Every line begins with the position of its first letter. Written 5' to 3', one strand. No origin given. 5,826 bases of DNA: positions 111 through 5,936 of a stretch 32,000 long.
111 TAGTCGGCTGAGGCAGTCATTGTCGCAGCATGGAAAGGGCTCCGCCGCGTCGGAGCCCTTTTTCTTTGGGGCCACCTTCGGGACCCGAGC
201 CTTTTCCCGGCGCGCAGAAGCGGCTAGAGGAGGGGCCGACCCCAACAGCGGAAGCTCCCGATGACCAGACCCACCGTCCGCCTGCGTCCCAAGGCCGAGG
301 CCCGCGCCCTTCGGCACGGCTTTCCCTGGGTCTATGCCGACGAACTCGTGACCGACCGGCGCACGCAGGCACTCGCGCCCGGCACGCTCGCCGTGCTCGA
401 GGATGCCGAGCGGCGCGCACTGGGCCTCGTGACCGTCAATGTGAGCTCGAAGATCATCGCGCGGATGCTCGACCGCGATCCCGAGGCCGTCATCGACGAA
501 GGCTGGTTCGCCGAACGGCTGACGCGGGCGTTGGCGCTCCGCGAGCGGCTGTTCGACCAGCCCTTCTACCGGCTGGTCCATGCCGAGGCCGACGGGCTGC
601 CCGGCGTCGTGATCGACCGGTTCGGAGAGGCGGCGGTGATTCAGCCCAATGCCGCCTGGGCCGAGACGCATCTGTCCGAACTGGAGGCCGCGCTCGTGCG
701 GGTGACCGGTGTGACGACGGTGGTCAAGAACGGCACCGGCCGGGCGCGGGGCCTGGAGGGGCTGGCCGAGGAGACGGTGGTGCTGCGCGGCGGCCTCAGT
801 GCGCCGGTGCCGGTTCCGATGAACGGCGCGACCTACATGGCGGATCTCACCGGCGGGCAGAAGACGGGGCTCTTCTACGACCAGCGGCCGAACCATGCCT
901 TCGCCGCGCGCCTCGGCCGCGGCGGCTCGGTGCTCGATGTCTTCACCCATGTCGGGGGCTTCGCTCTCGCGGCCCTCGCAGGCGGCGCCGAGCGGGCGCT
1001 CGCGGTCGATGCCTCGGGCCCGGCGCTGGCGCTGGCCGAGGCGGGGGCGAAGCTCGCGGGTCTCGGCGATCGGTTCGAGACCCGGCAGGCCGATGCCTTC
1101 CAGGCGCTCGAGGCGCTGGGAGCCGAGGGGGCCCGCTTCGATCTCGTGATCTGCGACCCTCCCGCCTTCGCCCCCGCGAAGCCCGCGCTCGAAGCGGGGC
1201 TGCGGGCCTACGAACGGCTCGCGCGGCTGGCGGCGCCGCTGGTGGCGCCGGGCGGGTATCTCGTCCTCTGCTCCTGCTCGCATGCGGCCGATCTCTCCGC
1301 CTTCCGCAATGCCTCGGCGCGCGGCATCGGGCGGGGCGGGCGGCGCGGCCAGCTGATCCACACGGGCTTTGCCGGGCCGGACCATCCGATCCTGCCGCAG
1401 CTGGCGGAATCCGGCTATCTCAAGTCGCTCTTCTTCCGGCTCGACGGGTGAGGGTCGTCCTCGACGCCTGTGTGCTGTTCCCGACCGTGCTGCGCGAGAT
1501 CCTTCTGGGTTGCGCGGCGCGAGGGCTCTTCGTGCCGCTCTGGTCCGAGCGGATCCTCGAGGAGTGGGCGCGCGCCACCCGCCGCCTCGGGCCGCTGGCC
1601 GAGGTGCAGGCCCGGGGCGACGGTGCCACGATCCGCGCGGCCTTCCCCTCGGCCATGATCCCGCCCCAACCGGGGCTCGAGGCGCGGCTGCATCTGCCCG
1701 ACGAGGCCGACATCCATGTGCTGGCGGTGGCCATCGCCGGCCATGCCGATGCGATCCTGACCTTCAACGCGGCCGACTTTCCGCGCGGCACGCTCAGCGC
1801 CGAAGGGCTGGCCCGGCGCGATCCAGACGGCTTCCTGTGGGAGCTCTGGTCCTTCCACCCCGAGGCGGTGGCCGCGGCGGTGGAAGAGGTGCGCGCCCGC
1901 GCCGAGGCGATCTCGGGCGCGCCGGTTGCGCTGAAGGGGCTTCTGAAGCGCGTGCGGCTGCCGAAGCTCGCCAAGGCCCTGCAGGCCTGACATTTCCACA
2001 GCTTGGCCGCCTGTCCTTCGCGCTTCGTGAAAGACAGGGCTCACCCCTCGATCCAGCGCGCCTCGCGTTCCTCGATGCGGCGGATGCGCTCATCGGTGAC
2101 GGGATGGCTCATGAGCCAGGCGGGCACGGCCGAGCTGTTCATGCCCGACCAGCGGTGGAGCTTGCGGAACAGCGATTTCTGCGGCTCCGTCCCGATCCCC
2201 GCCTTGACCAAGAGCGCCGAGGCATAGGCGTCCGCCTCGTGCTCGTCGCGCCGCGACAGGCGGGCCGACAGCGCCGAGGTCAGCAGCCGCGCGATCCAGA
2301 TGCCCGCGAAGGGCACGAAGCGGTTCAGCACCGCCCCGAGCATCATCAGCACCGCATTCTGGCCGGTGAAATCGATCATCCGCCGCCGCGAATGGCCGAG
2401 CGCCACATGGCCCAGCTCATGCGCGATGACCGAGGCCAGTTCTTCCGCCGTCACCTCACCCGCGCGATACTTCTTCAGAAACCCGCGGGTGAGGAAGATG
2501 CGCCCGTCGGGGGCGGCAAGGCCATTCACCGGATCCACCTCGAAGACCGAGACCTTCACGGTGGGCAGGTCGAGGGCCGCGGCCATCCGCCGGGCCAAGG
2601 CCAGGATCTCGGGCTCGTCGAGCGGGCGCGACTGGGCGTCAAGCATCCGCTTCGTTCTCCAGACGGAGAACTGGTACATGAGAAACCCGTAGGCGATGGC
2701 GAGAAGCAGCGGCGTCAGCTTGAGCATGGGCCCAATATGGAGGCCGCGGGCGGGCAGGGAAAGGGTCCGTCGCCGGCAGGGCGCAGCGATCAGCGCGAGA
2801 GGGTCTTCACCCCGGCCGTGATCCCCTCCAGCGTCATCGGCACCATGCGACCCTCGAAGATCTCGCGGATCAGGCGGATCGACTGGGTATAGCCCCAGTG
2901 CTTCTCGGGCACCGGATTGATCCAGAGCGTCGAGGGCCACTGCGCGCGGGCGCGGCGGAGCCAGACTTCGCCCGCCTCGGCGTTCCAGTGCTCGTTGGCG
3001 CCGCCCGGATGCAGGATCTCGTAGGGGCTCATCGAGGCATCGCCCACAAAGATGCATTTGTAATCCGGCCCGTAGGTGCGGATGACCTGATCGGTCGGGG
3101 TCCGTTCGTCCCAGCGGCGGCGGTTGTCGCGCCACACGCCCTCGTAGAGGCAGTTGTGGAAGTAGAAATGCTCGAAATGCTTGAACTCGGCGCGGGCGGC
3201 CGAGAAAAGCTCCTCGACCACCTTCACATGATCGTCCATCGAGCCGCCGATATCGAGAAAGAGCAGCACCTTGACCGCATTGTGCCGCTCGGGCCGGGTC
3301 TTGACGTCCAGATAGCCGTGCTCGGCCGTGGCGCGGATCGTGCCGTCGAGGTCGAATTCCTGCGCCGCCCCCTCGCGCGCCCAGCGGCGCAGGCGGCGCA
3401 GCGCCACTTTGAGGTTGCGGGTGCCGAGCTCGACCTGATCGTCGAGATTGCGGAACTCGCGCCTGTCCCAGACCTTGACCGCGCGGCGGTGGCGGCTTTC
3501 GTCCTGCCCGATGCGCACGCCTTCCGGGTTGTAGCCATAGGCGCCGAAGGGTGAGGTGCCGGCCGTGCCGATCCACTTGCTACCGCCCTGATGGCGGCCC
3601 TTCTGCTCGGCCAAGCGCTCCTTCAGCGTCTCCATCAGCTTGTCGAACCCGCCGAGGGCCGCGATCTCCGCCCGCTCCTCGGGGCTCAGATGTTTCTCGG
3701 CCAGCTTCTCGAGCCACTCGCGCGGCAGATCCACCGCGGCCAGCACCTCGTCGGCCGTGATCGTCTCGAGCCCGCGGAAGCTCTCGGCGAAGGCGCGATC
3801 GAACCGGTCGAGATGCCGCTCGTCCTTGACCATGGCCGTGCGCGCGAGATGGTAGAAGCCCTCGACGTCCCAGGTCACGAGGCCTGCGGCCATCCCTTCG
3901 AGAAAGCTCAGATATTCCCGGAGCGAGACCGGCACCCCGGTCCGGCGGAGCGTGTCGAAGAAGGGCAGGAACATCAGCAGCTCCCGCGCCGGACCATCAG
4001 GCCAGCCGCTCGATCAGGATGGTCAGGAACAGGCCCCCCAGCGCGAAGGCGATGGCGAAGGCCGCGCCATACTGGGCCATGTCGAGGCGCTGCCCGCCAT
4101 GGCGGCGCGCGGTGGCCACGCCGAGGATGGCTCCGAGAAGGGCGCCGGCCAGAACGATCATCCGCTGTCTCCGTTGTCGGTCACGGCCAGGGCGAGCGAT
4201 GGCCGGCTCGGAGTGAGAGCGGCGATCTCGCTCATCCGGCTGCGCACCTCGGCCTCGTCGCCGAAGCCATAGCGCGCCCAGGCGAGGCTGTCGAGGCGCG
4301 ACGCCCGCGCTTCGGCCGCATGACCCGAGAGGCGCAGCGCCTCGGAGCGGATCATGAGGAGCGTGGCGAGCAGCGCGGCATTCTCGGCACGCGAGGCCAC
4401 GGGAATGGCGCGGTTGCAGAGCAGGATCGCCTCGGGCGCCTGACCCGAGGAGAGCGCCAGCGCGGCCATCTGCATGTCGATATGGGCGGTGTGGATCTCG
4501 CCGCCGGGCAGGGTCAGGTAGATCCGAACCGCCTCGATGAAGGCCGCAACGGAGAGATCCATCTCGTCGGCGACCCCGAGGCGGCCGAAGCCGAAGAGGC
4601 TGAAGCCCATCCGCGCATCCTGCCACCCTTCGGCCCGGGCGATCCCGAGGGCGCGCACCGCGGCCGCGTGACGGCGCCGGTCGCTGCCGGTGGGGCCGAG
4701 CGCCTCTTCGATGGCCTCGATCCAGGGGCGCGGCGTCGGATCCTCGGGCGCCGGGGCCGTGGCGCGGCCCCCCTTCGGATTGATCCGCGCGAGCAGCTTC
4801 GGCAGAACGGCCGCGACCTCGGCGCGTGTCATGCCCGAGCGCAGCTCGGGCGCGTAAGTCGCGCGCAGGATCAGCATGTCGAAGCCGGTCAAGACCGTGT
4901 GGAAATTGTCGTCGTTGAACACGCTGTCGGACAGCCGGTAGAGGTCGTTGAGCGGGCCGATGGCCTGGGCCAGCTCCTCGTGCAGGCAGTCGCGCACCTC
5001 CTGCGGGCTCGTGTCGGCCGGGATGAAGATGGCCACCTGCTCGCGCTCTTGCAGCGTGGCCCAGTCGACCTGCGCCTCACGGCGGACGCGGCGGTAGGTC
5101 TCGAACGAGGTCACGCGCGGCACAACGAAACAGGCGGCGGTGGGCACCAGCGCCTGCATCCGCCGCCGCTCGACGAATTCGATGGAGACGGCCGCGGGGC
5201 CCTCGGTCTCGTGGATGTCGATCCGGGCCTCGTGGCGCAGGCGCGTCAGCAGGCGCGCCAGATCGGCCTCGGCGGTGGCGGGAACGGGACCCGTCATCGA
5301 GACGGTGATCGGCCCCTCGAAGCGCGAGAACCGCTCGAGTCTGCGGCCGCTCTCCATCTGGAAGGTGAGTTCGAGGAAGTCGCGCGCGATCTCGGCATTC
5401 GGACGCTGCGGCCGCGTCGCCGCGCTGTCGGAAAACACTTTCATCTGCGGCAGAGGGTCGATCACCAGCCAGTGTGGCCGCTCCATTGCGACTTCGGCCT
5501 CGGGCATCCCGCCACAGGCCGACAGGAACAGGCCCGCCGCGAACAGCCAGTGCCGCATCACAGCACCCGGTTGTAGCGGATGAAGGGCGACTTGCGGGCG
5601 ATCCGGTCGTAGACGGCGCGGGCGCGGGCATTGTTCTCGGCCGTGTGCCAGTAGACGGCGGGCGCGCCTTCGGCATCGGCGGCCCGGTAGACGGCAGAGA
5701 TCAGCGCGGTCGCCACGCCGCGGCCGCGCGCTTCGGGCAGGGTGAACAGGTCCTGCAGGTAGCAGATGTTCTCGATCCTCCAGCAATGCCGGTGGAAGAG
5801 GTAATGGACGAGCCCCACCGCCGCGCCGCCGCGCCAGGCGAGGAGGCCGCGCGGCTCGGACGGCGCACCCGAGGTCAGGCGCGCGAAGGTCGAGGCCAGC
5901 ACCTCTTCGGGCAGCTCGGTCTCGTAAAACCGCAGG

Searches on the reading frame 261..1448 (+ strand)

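Call 12: search_protein_families(library=pfam, proteins=[window:261-1448:+], max_evalue=0.001)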
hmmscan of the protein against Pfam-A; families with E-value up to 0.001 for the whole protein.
window:261-1448:+ (396 aa): 5 families
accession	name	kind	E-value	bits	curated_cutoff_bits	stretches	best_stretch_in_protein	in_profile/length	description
PF10672.15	Methyltrans_SAM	-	2.2e-16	60.4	27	1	172-341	75-241/286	S-adenosylmethionine-dependent methyltransferase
PF17785.7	PUA_3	-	7.4e-13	48.5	22.6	1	6-72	1-64/64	PUA-like domain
PF03602.21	Cons_hypoth95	-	2.5e-08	34.2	24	1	219-301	40-122/182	Conserved hypothetical protein 95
PF13847.12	Methyltransf_31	-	1.4e-05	25.3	27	1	221-346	4-119/145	Methyltransferase domain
PF13649.12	Methyltransf_25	-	3.3e-05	24.9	27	1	224-319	1-91/97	Methyltransferase domain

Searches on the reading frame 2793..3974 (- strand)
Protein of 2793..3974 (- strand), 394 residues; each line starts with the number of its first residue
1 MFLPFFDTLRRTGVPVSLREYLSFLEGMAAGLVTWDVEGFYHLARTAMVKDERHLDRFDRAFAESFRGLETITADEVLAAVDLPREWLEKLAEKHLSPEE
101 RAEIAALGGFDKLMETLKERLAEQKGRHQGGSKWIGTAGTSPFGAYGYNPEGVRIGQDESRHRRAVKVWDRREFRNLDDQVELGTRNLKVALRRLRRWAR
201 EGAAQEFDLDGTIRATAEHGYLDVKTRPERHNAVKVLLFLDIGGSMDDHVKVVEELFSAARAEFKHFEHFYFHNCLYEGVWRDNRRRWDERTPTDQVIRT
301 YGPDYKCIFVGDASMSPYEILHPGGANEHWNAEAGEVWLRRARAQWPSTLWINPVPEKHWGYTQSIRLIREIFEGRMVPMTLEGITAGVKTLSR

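Call 12: search_protein_families(library=pfam, proteins=[window:2793-3974:-], max_evalue=0.001)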
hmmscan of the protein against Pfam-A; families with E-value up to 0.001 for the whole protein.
window:2793-3974:- (394 aa): 1 family
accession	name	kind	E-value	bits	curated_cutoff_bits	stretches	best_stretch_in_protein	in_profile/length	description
PF05762.20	VWA_CoxE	-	7.7e-09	35.7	26.4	1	188-275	8-99/222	VWA domain containing CoxE-like protein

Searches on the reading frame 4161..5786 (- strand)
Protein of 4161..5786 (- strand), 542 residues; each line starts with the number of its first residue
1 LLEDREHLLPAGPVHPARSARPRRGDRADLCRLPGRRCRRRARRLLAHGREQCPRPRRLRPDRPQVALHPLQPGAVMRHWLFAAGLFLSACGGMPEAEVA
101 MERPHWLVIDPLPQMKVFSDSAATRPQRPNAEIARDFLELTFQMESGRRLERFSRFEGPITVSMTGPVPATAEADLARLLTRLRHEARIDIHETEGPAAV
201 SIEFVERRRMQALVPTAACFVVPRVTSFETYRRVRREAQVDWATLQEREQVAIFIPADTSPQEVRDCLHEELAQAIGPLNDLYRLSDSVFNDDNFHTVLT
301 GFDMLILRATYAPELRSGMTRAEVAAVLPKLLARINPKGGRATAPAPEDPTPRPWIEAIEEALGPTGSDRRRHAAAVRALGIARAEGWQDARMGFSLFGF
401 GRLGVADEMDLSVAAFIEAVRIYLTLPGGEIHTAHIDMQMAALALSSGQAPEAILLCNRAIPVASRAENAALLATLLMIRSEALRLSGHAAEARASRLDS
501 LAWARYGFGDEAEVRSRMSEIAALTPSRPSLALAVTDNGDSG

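Call 12: search_protein_families(library=pfam, proteins=[window:4161-5786:-], max_evalue=0.001)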
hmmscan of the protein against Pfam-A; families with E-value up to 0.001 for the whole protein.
window:4161-5786:- (542 aa): 1 family
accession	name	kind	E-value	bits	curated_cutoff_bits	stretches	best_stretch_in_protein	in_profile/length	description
PF11150.13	DUF2927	-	1.4e-55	189.1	26.2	1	130-330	1-206/206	Protein of unknown function (DUF2927)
